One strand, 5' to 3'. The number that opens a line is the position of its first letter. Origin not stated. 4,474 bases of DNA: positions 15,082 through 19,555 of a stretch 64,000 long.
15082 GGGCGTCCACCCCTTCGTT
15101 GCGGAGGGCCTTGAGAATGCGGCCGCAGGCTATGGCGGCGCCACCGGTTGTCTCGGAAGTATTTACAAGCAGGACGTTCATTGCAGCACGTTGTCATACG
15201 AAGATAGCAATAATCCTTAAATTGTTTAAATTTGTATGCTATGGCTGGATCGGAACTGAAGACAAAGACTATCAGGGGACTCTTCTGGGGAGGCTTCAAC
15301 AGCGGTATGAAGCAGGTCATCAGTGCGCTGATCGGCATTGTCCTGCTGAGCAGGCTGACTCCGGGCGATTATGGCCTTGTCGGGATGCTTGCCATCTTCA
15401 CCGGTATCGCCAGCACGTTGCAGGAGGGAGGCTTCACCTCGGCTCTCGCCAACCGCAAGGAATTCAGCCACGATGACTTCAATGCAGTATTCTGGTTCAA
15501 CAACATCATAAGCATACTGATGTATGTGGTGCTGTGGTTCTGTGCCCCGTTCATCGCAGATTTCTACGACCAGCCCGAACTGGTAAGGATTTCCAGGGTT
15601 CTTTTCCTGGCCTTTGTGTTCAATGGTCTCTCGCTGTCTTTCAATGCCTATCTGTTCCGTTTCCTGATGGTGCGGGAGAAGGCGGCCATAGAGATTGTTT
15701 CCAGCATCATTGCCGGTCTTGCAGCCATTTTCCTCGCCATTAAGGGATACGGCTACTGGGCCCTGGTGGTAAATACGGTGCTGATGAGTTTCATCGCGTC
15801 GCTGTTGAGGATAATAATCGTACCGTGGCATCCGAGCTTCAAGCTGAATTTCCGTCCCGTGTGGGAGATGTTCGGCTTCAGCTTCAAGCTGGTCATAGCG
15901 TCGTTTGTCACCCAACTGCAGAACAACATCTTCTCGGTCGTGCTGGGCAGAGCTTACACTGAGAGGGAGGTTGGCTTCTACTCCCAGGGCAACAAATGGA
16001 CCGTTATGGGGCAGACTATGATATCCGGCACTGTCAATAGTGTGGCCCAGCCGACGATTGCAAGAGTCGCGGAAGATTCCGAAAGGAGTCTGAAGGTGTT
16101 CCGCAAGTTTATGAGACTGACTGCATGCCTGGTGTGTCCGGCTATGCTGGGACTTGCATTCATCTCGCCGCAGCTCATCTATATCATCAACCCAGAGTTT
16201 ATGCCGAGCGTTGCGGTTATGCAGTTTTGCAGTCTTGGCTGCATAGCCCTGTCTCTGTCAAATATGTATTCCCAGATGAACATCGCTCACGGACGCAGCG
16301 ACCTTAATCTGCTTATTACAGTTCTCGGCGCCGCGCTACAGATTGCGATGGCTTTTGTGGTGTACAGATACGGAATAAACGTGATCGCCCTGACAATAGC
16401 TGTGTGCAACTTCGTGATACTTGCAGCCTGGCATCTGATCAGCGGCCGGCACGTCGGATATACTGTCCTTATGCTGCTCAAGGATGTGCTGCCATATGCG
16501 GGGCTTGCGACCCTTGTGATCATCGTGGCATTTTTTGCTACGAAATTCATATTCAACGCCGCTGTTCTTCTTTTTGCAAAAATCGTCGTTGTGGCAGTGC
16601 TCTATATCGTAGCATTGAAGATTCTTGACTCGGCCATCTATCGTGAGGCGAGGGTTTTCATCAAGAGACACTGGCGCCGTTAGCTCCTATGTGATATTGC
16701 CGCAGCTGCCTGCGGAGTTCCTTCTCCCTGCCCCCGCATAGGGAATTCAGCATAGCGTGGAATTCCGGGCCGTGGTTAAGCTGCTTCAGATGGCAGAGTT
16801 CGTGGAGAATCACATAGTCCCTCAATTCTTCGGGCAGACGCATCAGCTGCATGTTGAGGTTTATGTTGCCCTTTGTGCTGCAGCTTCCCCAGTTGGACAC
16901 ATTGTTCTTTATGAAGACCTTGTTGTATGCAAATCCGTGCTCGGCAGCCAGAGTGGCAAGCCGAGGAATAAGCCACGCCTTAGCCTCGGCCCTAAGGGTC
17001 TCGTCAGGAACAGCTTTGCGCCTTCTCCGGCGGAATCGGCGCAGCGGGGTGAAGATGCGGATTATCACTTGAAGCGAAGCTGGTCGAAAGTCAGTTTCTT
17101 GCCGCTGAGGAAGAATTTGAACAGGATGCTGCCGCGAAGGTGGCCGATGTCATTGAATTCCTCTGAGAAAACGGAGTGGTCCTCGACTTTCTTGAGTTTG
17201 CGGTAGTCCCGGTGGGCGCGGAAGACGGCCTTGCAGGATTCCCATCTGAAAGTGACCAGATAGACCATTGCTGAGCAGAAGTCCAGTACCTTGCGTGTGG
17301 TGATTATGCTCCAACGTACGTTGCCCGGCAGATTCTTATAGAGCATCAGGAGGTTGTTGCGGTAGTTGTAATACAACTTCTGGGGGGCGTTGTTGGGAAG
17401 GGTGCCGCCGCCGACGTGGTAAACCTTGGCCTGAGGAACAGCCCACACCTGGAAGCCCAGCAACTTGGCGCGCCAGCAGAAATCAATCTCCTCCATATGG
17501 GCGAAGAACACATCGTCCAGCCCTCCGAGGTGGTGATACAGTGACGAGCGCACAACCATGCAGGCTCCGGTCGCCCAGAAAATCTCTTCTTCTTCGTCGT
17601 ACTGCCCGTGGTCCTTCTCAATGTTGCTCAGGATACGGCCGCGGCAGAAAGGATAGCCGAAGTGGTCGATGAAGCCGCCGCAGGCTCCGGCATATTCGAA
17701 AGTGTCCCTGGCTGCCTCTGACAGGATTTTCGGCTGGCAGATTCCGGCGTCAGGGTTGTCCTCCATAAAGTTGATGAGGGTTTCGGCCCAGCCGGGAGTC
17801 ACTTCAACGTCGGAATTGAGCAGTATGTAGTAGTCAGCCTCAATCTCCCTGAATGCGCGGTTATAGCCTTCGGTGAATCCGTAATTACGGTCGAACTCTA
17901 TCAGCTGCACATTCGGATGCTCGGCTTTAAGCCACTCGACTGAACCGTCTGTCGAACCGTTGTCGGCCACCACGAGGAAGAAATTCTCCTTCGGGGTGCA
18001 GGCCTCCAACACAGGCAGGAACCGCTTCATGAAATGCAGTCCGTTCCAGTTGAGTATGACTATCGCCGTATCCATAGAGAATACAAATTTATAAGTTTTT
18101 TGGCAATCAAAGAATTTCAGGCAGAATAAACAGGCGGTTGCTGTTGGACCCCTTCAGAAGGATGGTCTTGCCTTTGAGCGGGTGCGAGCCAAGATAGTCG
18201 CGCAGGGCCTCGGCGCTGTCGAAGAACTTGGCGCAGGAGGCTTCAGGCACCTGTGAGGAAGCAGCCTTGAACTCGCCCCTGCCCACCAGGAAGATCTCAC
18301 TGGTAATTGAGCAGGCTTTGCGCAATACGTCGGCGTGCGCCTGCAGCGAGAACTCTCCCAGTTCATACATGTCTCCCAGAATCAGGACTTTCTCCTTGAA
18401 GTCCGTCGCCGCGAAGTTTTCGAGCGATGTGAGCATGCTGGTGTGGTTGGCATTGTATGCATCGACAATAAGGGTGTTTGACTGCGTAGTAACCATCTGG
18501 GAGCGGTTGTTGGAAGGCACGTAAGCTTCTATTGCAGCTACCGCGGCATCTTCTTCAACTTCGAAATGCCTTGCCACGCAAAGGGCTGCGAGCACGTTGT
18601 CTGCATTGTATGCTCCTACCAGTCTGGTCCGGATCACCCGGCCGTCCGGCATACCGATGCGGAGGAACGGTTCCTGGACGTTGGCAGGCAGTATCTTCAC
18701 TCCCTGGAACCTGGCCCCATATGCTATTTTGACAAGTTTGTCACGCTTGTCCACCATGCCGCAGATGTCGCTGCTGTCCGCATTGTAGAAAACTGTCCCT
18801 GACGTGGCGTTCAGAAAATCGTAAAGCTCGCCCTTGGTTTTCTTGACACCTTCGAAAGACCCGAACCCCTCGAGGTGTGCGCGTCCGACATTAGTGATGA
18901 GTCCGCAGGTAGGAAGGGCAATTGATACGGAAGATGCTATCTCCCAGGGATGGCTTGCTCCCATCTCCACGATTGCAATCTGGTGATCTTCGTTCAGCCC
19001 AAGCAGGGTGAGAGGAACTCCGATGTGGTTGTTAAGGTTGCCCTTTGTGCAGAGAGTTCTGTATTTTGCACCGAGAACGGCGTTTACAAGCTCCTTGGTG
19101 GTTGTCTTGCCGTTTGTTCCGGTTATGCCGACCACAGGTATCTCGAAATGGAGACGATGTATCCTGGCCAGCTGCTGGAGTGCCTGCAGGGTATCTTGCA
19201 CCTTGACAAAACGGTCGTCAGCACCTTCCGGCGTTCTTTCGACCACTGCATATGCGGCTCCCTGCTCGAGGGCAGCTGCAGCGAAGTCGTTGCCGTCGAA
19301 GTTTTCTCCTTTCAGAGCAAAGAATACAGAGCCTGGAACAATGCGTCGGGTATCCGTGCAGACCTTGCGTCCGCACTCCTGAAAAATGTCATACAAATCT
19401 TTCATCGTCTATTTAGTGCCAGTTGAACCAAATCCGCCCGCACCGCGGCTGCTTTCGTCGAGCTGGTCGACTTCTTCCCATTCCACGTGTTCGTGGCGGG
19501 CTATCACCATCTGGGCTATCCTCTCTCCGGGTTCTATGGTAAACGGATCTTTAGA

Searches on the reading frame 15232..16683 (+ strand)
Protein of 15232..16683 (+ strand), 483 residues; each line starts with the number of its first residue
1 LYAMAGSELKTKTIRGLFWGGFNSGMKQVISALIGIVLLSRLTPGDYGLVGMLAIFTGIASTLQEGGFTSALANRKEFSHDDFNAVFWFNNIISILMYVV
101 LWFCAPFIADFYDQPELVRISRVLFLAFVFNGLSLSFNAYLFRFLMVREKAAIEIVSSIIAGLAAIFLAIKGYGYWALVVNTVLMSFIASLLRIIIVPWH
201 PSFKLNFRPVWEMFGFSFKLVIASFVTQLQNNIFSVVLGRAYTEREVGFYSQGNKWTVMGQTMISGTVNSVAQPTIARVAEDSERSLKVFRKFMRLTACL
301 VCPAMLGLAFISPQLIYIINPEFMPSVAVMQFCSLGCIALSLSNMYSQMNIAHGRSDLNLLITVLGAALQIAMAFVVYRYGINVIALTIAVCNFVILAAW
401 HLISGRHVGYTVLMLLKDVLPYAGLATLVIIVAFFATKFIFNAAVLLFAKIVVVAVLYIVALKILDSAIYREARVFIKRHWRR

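Call 61: search_protein_families(library=pfam, proteins=[window:15232-16683:+])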
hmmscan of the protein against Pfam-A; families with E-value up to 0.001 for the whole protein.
window:15232-16683:+ (483 aa): 2 families
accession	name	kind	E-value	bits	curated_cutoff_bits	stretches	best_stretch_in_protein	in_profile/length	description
PF13440.11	Polysacc_synt_3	-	1.1e-67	228.8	23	1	40-319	3-283/293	Polysaccharide biosynthesis protein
PF01943.22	Polysacc_synt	-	2.2e-32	113.1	28.2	1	30-278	17-272/274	Polysaccharide biosynthesis protein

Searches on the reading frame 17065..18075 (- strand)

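Call 21: search_protein_families(library=pfam, proteins=[window:17065-18075:-])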
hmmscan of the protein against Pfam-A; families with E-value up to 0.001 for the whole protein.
window:17065-18075:- (336 aa): 4 families
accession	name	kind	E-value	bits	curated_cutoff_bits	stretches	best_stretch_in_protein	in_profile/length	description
PF00535.33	Glycos_transf_2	-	4.5e-19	69.4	23.3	1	5-174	2-158/168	Glycosyl transferase family 2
PF13641.12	Glyco_tranf_2_3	-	3.5e-07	30.9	27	1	3-223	3-214/230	Glycosyltransferase like family 2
PF13632.12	Glyco_trans_2_3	-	5.3e-07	30.1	27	1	84-276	3-163/198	Glycosyl transferase family group 2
PF10111.15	Glyco_tranf_2_2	-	0.00021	21.3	27.3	1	29-202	27-198/276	Glycosyltransferase like family 2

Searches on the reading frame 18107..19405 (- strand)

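Call 21: search_protein_families(library=pfam, proteins=[window:18107-19405:-])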
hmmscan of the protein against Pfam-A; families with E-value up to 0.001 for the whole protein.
window:18107-19405:- (432 aa): 3 families
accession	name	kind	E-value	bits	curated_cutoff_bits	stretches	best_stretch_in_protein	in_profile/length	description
PF08245.18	Mur_ligase_M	-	2e-34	119.7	24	1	94-278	1-200/200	Mur ligase middle domain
PF02875.26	Mur_ligase_C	-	1.7e-11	45.5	28.4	1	301-420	2-126/127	Mur ligase, glutamate ligase domain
PF01225.30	Mur_ligase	-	3.8e-09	37.2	21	1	15-82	5-93/95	Mur ligase family, catalytic domain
